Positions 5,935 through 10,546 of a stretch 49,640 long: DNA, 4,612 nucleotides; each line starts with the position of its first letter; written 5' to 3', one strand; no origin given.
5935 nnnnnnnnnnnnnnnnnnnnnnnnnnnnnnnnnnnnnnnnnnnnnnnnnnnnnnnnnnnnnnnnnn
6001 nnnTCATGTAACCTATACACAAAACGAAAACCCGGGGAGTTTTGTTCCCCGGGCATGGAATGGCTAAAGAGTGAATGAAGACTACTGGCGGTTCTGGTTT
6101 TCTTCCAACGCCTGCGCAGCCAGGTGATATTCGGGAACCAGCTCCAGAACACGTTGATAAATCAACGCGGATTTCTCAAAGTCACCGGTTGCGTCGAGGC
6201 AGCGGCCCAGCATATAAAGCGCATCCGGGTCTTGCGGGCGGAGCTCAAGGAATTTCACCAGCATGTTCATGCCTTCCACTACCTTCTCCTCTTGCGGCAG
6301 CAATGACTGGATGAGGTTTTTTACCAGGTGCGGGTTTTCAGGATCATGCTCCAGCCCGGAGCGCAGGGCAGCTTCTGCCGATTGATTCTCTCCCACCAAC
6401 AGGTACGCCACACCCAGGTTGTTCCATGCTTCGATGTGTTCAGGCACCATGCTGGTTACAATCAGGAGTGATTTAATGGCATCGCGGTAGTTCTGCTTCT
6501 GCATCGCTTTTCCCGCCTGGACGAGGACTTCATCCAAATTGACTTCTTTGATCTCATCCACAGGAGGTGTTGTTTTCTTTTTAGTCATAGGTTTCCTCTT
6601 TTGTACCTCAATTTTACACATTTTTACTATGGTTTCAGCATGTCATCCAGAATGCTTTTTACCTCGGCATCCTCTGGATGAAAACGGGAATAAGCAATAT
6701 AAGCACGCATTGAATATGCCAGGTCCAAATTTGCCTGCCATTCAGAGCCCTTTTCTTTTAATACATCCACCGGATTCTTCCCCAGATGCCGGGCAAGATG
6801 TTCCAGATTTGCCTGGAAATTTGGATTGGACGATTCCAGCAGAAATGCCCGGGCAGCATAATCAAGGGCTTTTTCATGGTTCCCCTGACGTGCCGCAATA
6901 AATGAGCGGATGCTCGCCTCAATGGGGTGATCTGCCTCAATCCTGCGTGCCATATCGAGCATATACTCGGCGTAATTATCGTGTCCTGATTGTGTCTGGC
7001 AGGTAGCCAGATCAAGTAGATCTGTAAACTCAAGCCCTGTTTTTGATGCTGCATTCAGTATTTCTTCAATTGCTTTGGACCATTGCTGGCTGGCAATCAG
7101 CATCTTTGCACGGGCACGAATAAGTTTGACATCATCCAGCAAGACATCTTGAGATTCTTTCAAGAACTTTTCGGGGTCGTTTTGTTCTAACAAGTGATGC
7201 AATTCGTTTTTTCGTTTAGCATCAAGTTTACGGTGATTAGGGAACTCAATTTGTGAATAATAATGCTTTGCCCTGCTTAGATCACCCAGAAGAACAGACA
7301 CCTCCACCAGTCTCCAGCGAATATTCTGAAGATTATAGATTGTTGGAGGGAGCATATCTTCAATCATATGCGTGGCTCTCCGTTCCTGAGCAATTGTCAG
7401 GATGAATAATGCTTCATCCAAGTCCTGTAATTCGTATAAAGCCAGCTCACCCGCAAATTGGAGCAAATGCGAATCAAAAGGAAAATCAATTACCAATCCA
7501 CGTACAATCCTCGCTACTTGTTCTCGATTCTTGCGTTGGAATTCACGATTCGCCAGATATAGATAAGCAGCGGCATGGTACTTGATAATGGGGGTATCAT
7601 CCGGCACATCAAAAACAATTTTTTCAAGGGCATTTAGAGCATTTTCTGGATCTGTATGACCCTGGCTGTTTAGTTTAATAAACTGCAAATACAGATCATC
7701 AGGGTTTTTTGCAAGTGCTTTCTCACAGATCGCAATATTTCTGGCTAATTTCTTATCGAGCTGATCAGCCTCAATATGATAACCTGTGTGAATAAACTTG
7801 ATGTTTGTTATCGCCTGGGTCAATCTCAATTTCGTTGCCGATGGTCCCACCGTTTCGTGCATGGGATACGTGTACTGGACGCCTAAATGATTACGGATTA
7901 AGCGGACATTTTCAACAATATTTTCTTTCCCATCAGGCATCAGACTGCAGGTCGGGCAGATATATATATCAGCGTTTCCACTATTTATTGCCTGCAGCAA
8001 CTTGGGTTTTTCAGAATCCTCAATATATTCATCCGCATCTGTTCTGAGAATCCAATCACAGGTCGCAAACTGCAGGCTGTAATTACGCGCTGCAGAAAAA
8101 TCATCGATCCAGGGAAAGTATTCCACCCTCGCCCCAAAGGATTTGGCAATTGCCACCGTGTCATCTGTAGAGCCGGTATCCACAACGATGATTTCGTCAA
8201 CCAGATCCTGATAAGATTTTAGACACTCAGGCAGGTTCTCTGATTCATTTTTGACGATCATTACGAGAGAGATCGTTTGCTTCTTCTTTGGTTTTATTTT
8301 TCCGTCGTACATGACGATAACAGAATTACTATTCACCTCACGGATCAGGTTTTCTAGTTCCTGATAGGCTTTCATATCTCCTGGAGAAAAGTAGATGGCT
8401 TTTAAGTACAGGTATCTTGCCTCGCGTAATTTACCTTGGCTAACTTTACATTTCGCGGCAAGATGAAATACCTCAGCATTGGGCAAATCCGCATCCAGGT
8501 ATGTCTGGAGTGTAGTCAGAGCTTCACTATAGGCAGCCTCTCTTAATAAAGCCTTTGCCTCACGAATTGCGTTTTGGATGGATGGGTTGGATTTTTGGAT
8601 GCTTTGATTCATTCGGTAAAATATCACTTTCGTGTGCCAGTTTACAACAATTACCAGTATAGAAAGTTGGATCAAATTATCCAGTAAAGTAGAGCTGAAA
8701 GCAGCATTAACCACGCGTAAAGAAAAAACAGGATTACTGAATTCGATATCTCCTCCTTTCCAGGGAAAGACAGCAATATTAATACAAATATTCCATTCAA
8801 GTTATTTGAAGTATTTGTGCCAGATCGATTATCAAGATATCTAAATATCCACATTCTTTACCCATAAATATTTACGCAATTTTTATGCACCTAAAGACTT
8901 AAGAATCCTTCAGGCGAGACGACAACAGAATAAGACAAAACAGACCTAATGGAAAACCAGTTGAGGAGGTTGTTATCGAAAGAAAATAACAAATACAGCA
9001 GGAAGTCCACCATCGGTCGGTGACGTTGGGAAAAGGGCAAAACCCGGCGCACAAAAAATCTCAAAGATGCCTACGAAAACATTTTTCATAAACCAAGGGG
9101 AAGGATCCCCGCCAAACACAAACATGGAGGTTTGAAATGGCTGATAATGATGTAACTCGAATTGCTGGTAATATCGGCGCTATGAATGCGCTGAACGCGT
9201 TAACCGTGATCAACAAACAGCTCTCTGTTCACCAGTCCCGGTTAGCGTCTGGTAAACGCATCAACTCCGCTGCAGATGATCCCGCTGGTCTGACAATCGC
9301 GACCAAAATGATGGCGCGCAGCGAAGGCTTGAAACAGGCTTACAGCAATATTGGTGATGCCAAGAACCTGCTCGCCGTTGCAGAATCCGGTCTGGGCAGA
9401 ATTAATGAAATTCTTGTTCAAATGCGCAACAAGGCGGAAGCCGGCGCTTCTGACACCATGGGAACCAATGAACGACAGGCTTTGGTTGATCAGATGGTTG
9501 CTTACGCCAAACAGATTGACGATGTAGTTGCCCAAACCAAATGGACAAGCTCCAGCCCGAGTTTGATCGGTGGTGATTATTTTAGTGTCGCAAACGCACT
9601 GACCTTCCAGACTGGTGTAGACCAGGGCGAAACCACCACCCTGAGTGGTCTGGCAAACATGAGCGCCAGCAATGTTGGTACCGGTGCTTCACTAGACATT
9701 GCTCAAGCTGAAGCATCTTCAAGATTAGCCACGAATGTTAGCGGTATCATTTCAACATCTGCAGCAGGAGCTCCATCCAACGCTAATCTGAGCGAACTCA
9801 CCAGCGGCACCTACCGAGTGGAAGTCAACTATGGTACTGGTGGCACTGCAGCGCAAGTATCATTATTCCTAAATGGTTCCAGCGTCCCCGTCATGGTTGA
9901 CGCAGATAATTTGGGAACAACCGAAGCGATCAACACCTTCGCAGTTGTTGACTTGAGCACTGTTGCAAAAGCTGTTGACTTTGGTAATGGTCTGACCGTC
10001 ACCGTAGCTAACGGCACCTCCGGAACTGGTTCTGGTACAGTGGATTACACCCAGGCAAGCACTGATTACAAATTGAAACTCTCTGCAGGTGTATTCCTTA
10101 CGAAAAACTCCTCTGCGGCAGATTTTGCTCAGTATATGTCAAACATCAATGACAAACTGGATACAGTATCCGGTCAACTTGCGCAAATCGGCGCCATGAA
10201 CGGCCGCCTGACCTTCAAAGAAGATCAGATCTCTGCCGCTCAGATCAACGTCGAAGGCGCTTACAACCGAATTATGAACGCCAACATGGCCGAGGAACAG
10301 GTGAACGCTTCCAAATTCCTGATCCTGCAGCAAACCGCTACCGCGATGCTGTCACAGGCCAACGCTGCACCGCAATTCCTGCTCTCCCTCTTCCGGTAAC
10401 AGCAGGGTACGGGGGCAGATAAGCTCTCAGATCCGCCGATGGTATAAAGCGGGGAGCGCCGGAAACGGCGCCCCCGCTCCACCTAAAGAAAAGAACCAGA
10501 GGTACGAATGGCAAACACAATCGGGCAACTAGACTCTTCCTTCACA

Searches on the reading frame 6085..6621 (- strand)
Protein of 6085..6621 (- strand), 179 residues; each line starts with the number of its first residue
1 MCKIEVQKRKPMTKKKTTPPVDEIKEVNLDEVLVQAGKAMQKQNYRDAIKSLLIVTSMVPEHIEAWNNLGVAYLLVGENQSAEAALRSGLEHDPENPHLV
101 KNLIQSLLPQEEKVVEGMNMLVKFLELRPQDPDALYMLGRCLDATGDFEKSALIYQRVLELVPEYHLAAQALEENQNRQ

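Call 64: search_protein_families(library=pfam, proteins=[window:6085-6621:-], max_evalue=0.01)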
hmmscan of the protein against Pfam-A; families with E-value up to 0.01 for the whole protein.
window:6085-6621:- (179 aa): 17 families
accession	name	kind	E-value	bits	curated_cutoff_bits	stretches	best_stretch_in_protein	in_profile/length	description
PF13432.12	TPR_16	-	4.8e-15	56.1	32.7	2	39-97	7-65/65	Tetratricopeptide repeat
PF14559.12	TPR_19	-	2.4e-14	53.8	25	2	111-170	4-62/68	Tetratricopeptide repeat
PF07719.23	TPR_2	-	2.6e-14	52.5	27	2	132-165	1-34/34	Tetratricopeptide repeat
PF00515.34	TPR_1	-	6.4e-13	48.4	27.8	2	64-96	2-34/34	Tetratricopeptide repeat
PF13431.12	TPR_17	-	4e-12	45.8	24.4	1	123-150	4-31/34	Tetratricopeptide repeat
PF13428.12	TPR_14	-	7.4e-11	42.1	23.5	2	64-105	2-43/44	Tetratricopeptide repeat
PF23914.1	TPR_CcmH_CycH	-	2.1e-10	41.1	42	1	60-164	47-153/158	Cytochrome c-type biogenesis protein H TPR domain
PF13181.12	TPR_8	-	6.8e-10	38.8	25.7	1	133-163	2-32/34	Tetratricopeptide repeat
PF13176.12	TPR_7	-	1.1e-09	38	27.9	1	134-163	1-30/36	Tetratricopeptide repeat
PF13414.12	TPR_11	-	8e-09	35.5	26.8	1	40-76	5-41/42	TPR repeat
PF13174.12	TPR_6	-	1.2e-08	35.4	26.3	1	133-164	1-32/33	Tetratricopeptide repeat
PF13371.12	TPR_9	-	5.9e-08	33.1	35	1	39-98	5-64/73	Tetratricopeptide repeat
PF13424.12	TPR_12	-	1e-07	32.5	30.1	0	133-162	46-75/77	Tetratricopeptide repeat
PF13374.12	TPR_10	-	0.00054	20.3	27.5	0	67-88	6-27/42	Tetratricopeptide repeat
PF12895.13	ANAPC3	-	0.0015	19.2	27.2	0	123-170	14-64/82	Anaphase-promoting complex, cyclosome, subunit 3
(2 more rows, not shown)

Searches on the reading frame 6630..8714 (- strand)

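Call 64: search_protein_families(library=pfam, proteins=[window:6630-8714:-], max_evalue=0.01)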
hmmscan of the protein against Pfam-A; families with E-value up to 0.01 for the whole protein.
window:6630-8714:- (695 aa): 7 families
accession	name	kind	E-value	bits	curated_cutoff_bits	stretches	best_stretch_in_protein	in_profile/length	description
PF00535.33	Glycos_transf_2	-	1.8e-23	83.7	23.3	1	149-253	1-113/168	Glycosyl transferase family 2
PF13704.12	Glyco_tranf_2_4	-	8.9e-07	29.8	27.5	1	155-231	1-84/98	Glycosyl transferase family 2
PF13428.12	TPR_14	-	2.1e-05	25.2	23.5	0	607-632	11-36/44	Tetratricopeptide repeat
PF10111.15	Glyco_tranf_2_2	-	0.00091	19.2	27.3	1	167-244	24-107/276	Glycosyltransferase like family 2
PF14559.12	TPR_19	-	0.00092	19.9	25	0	56-120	1-64/68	Tetratricopeptide repeat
PF07719.23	TPR_2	-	0.0023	18.4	27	0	603-627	7-31/34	Tetratricopeptide repeat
PF12895.13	ANAPC3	-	0.0028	18.3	27.2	1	43-105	20-81/82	Anaphase-promoting complex, cyclosome, subunit 3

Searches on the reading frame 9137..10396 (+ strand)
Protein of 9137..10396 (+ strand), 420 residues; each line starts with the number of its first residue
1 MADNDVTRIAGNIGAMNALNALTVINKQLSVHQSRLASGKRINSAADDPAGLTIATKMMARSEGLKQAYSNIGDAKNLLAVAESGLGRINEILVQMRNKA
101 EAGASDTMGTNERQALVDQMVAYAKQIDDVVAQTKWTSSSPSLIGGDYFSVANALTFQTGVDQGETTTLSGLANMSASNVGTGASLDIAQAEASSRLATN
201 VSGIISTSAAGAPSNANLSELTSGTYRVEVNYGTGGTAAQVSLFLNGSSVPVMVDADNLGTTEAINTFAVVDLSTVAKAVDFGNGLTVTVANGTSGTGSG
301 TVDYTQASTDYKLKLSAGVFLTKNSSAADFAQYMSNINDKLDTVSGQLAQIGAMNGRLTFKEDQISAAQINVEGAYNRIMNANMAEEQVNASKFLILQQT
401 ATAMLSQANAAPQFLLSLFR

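Call 4: search_protein_families(library=pfam, proteins=[window:9137-10396:+], max_evalue=0.1)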
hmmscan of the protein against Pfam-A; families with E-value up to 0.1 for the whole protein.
window:9137-10396:+ (420 aa): 4 families
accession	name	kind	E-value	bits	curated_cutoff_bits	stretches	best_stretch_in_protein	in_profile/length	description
PF00669.25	Flagellin_N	-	5.1e-23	82.1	26.6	1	11-135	3-127/139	Bacterial flagellin N-terminal helical region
PF00700.27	Flagellin_C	-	3.3e-15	56.6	23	1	335-419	2-86/86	Bacterial flagellin C-terminal helical region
PF02321.23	OEP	-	0.023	15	22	1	63-128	107-173/187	Outer membrane efflux protein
PF18099.7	CBM_35_2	-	0.053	14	23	0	217-293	31-103/112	Carbohydrate binding module (family 35)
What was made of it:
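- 9137..10399 (+): Flagellin gene (420 aa), host of a diverged third copy. Pfam Flagellin_N 11-135 and Flagellin_C 335-419 (call 4).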

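Call 38: search_protein_families(library=ncbifam, proteins=[window:9137-10396:+], max_evalue=1)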
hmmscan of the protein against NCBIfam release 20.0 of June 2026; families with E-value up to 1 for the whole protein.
window:9137-10396:+ (420 aa): 29 families (the best 25 are shown)
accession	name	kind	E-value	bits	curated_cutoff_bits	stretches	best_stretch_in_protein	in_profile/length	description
NF009449.0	PRK12807.1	subfamily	7.2e-35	120.9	347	2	8-202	2-202/287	flagellin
NF038071.1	lat_flg_LafA_2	exception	6.7e-32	111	365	2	11-196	7-190/284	lateral flagellin LafA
NF009444.0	PRK12802.1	equivalog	6.1e-30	104.7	332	2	9-209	5-201/282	flagellin domain-containing protein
NF006470.0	PRK08869.1-5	equivalog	1.9e-29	103.1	423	1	9-419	4-387/388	flagellin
NF009450.0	PRK12808.1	equivalog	7.4e-29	101.6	476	2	8-136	2-130/476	flagellin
NF009446.0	PRK12804.1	subfamily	1.8e-28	99.9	352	2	8-190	2-187/301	flagellin Hag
NF006467.0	PRK08869.1-2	subfamily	4e-28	98.6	443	1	9-420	5-400/400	flagellin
NF006468.0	PRK08869.1-3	subfamily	7.9e-27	94.3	436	2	9-184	5-173/378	polar flagellin E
NF006466.0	PRK08869.1-1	subfamily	4.2e-24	85.8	426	1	9-419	5-376/377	flagellin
NF006469.0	PRK08869.1-4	equivalog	5.9e-24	85.1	627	2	9-196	5-185/377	flagellin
NF009445.0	PRK12803.1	equivalog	9.1e-24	84.3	450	2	327-420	242-335/335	flagellin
NF033376.1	lat_flg_LafA_1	exception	1.5e-23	83.5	440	2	9-212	4-213/304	lateral flagellin LafA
NF009448.0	PRK12806.1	equivalog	2e-22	79.7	531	2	9-250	5-265/475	flagellin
NF006264.0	PRK08411.1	subfamily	9.5e-22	77.4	729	2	8-181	4-170/572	flagellin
NF005294.0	PRK06819.1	subfamily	3.3e-21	76.2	387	1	18-420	14-376/376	FliC/FljB family flagellin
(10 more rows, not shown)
